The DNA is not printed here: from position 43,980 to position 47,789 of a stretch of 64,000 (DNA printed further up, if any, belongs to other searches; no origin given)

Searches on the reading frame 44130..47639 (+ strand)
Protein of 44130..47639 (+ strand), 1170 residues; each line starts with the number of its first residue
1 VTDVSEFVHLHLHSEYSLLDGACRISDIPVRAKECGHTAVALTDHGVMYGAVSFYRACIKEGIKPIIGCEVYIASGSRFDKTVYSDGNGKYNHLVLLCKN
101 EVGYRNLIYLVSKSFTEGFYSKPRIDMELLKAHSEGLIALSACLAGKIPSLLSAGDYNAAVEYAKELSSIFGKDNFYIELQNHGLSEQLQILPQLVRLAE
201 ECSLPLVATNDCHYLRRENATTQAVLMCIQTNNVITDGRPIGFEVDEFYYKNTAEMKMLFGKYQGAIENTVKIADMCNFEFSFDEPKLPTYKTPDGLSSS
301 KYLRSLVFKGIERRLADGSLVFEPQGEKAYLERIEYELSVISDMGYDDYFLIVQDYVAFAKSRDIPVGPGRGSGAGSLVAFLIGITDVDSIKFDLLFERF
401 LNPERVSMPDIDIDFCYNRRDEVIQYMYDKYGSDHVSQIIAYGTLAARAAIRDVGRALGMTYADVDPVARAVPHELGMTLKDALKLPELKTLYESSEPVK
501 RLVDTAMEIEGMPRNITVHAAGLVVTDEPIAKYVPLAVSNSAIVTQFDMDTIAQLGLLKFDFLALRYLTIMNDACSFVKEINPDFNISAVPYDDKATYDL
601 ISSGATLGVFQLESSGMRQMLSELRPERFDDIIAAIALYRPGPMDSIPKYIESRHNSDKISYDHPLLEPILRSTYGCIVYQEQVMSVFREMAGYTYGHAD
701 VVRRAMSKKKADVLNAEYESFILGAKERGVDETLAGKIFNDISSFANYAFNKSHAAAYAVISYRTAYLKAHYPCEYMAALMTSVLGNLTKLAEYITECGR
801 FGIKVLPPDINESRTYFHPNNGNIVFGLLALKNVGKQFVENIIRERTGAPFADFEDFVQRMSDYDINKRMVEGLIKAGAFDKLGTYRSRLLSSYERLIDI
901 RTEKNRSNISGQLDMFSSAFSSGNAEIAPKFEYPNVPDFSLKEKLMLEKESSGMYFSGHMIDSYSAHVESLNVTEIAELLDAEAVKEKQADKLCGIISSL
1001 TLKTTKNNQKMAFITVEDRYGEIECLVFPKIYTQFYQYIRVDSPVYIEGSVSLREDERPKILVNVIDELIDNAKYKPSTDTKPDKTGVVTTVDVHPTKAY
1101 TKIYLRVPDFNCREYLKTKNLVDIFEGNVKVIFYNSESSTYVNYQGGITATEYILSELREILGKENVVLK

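Call 56: search_protein_families(library=pfam, proteins=[window:44130-47639:+], max_evalue=0.00001)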
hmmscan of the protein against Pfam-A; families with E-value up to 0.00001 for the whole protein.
window:44130-47639:+ (1170 aa): 5 families
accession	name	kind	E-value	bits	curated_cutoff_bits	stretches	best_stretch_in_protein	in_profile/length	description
PF07733.18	DNA_pol3_alpha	-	4.7e-99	331.7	23.9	1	301-564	1-260/260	Bacterial DNA polymerase III alpha NTPase domain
PF02811.25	PHP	-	5.1e-60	203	26.4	1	9-183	1-164/164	PHP domain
PF17657.6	DNA_pol3_finger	-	1.5e-59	200.5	22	1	568-729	2-166/166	Bacterial DNA polymerase III alpha subunit finger domain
PF14579.12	HHH_6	-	7.5e-28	97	25.6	1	802-889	1-89/90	Helix-hairpin-helix motif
PF01336.31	tRNA_anti-codon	-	3.2e-12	46.7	27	1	993-1067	3-73/75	OB-fold nucleic acid binding domain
